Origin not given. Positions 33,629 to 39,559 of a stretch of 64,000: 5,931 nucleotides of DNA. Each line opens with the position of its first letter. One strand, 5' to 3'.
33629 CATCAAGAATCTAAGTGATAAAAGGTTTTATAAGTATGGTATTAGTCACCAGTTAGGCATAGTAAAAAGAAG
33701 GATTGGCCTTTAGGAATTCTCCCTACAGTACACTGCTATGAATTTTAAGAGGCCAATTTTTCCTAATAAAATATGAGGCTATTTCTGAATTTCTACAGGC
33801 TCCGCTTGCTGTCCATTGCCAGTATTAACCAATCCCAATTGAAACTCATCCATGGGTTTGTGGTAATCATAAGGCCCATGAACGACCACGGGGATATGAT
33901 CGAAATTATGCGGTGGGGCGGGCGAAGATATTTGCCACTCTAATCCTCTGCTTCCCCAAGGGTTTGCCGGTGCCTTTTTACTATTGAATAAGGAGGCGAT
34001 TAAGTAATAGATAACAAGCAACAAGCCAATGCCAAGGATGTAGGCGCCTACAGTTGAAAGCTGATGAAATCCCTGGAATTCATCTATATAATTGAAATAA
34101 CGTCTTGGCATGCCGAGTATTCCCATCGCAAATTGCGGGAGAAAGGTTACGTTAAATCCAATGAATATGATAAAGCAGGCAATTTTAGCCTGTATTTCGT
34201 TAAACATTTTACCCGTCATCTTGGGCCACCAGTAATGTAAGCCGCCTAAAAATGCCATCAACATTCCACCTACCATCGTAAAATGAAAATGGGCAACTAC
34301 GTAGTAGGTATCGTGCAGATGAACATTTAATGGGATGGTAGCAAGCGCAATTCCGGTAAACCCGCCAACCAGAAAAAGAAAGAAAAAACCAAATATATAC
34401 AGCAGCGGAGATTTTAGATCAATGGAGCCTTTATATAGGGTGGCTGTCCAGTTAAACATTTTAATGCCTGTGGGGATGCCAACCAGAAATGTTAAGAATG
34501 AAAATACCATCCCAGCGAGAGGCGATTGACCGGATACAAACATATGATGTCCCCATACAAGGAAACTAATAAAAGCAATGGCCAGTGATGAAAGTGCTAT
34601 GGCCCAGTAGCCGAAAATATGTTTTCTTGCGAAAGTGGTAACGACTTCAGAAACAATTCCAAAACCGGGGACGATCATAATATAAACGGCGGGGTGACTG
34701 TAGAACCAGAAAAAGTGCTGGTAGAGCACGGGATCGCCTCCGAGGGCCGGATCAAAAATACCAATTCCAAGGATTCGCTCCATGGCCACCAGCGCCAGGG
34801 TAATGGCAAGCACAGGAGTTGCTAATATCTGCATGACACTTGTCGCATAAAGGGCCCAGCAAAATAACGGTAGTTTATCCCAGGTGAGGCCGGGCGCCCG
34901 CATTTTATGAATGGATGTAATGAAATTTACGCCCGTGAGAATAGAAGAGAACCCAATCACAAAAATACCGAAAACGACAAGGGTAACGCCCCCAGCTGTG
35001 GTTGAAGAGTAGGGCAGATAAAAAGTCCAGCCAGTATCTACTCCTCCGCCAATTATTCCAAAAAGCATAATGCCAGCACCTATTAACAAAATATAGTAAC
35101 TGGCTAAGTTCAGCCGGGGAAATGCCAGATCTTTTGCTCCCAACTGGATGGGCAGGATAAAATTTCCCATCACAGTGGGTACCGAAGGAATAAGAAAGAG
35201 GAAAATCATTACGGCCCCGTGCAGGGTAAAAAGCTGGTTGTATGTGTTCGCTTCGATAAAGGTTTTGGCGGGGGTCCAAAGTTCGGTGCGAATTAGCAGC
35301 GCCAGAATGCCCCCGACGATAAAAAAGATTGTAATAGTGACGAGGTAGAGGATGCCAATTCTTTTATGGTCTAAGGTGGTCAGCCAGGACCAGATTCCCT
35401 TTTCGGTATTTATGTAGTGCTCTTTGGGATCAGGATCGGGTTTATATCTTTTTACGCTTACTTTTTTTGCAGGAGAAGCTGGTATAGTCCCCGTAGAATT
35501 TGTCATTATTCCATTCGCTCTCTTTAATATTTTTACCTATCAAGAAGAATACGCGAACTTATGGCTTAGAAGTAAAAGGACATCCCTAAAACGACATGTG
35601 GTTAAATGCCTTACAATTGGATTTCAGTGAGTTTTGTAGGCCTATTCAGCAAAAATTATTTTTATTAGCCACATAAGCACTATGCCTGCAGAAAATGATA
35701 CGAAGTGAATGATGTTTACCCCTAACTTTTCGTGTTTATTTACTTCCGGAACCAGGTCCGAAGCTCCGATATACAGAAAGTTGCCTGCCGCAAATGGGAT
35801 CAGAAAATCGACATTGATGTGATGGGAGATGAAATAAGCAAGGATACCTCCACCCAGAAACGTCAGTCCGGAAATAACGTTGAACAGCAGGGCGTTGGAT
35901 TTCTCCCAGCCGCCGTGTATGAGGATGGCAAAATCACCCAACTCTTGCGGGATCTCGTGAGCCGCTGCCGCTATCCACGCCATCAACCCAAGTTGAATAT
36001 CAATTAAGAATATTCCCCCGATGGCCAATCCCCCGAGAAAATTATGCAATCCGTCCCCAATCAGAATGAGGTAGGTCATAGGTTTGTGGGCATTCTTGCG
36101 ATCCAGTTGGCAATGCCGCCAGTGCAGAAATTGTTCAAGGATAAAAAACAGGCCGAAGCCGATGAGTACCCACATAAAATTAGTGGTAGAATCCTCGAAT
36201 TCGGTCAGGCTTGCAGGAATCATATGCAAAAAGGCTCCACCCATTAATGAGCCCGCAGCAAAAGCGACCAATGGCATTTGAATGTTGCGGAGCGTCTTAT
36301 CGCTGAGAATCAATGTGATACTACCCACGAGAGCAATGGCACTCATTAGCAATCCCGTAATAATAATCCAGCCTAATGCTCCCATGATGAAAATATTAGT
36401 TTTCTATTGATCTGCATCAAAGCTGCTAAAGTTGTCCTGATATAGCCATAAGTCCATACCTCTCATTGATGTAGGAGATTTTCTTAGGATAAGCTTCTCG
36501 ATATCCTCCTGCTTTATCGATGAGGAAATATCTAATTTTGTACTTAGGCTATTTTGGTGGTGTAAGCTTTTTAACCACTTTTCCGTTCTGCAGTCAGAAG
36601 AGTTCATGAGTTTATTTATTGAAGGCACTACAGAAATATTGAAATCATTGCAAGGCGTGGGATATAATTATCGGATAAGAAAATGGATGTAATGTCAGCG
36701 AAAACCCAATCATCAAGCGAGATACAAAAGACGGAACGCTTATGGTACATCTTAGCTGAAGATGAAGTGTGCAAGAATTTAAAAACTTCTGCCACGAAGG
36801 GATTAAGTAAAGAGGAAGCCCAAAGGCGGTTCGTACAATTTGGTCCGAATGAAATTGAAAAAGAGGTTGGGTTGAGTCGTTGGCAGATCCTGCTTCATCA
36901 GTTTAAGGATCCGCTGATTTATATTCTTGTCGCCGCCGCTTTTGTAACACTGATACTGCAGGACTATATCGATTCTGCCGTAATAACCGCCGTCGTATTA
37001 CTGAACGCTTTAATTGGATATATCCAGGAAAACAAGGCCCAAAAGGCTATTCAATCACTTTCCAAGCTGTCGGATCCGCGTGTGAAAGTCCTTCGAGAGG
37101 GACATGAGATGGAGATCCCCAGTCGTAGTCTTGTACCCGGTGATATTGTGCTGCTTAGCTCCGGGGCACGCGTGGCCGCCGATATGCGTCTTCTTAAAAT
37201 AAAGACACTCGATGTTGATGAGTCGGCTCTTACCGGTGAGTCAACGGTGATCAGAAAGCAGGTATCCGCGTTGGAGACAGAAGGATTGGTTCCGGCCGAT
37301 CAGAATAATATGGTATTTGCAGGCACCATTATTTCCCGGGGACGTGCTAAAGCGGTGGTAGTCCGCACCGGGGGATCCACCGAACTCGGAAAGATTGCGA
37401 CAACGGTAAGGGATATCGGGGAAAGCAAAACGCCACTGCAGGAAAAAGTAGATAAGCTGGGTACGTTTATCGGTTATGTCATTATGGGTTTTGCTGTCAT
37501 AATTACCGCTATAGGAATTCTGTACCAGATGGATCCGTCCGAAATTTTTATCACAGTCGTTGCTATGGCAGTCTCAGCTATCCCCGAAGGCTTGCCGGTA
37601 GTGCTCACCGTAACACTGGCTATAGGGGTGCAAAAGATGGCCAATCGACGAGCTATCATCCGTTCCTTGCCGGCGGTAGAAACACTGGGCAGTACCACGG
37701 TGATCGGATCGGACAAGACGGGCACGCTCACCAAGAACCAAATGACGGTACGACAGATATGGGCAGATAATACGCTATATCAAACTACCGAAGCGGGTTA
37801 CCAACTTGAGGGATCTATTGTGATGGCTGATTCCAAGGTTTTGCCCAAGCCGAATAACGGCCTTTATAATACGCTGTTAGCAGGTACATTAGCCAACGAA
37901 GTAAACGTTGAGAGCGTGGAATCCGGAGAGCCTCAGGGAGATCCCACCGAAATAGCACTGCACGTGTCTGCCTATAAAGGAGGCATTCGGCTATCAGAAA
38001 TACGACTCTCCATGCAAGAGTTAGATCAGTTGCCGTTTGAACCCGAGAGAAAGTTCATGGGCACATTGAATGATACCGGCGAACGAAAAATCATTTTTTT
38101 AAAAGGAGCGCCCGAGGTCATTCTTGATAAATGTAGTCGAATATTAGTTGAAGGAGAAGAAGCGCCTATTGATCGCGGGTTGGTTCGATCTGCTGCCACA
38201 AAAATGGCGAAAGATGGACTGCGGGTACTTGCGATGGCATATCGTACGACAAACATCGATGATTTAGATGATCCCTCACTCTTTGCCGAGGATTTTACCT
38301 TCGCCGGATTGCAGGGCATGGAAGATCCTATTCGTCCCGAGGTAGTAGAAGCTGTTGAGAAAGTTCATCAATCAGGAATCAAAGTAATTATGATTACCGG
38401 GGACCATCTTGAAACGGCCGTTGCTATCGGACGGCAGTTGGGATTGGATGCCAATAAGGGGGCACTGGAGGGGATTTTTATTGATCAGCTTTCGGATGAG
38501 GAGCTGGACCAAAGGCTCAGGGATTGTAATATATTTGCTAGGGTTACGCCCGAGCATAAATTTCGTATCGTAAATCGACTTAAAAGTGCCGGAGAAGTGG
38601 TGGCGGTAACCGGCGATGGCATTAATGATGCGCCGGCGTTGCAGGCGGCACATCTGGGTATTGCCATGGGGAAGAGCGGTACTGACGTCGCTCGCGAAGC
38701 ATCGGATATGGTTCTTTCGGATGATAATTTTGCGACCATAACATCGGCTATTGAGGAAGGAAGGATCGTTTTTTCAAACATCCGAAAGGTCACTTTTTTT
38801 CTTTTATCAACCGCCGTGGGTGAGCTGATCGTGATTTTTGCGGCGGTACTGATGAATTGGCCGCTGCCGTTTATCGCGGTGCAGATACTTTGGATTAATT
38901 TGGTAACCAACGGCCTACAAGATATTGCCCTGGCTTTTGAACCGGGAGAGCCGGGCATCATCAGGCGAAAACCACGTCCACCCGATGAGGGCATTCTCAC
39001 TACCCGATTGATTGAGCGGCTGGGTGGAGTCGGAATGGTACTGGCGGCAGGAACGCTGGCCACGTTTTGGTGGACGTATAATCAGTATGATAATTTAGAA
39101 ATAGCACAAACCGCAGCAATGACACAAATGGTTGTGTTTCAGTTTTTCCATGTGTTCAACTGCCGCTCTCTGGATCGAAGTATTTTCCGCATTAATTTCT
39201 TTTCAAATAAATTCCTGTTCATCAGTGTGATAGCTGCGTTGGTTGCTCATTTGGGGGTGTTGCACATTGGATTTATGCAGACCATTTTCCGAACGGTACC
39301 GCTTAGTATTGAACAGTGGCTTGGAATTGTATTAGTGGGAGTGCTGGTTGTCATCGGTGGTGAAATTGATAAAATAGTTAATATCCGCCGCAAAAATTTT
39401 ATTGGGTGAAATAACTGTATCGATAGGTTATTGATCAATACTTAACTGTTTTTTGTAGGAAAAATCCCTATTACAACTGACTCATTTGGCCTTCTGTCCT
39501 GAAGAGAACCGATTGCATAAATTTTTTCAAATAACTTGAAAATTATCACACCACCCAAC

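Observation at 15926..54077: Recurrent 15-bp palindrome TAGGrA-N3-TyCyTA upstream of ten or more transcription units: a candidate stress regulon operator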

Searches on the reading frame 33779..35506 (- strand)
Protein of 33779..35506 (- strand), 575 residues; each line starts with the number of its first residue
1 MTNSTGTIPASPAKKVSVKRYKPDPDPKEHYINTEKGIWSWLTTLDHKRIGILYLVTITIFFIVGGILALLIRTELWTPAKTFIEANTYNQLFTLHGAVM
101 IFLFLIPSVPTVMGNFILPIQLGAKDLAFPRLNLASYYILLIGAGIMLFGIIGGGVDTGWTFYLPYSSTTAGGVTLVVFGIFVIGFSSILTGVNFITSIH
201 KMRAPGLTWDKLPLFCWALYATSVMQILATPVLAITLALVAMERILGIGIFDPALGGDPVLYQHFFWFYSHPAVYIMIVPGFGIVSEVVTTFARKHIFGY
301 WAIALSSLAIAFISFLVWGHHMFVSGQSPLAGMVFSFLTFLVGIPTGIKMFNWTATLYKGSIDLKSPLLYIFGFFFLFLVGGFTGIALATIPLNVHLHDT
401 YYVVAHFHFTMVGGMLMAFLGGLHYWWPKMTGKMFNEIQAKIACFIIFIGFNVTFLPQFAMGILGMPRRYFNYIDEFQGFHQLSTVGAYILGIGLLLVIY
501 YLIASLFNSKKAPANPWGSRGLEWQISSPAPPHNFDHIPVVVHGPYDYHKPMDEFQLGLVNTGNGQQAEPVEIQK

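Call 8: search_protein_families(library=pfam, proteins=[window:33779-35506:-])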
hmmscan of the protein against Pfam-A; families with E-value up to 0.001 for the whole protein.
window:33779-35506:- (575 aa): 1 family
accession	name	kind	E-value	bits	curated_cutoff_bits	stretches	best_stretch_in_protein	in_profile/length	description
PF00115.25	COX1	-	1.6e-151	505.5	34.8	1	49-490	1-436/436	Cytochrome C and Quinol oxidase polypeptide I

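Call 71: search_protein_families(library=ncbifam, proteins=[window:33779-35506:-], max_evalue=0.00001)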
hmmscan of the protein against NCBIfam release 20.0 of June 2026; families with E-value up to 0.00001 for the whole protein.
window:33779-35506:- (575 aa): 6 families
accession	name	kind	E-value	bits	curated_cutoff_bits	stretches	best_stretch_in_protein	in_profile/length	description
TIGR02891.1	CtaD_CoxA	equivalog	1.2e-204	680.7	670.75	1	41-541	1-504/504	cytochrome c oxidase subunit I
NF050116.1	cyt_aa3_Actin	exception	1.2e-161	539.2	880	1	41-541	2-507/522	aa3-type cytochrome oxidase subunit I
TIGR02882.1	QoxB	equivalog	1.3e-140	469.9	1015.5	1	39-542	41-551/643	cytochrome aa3 quinol oxidase subunit I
TIGR02843.1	CyoB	equivalog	2.3e-133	445.9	1020.35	1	37-543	42-559/646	cytochrome o ubiquinol oxidase subunit I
NF011592.0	PRK15017.1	equivalog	1.2e-110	371.3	1271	1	38-542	44-559/663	cytochrome o ubiquinol oxidase subunit I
NF041075.1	quin_ox_SoxB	equivalog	2.1e-19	69.9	700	1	61-510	7-458/468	proton pump complex quinol oxidase subunit SoxB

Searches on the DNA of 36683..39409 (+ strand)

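Call 67: search_rna_families(sources=[L001, L003, L005, L007, L008, L011, L012, L014, L039], threshold=gathering)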
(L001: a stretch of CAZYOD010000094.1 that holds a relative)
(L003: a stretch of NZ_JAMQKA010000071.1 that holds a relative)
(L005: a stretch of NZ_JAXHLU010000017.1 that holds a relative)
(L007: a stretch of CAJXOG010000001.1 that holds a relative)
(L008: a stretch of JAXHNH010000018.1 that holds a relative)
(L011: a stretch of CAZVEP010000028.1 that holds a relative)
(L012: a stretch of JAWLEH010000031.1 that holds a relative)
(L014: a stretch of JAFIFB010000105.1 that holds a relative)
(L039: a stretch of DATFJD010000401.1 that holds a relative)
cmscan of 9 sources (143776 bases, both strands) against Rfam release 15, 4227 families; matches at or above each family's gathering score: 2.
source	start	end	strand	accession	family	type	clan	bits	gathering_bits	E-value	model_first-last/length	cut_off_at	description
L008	7618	7710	-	RF00059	TPP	Cis-reg; riboswitch;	-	63.8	54.3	7.4e-10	1-105/105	no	TPP riboswitch aptamer (THI element)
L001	3418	3513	+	RF00059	TPP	Cis-reg; riboswitch;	-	61.1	54.3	3.6e-09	1-105/105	no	TPP riboswitch aptamer (THI element)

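Call 76: search_rna_families(sources=[L049, L050, L052, L053, L057, L060, L062, L072, L078], threshold=gathering)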
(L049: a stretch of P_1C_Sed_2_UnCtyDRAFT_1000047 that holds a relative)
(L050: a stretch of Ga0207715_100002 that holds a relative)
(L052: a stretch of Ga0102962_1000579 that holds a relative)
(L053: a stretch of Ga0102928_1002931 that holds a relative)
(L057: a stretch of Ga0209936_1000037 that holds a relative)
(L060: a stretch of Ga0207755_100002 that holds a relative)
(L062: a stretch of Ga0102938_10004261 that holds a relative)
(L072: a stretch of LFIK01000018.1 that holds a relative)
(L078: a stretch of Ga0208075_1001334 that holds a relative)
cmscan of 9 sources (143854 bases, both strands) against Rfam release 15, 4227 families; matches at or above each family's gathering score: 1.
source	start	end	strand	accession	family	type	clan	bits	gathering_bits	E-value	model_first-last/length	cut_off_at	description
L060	528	602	+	RF00005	tRNA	Gene; tRNA;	CL00001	68.6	29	1.7e-12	1-71/71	no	tRNA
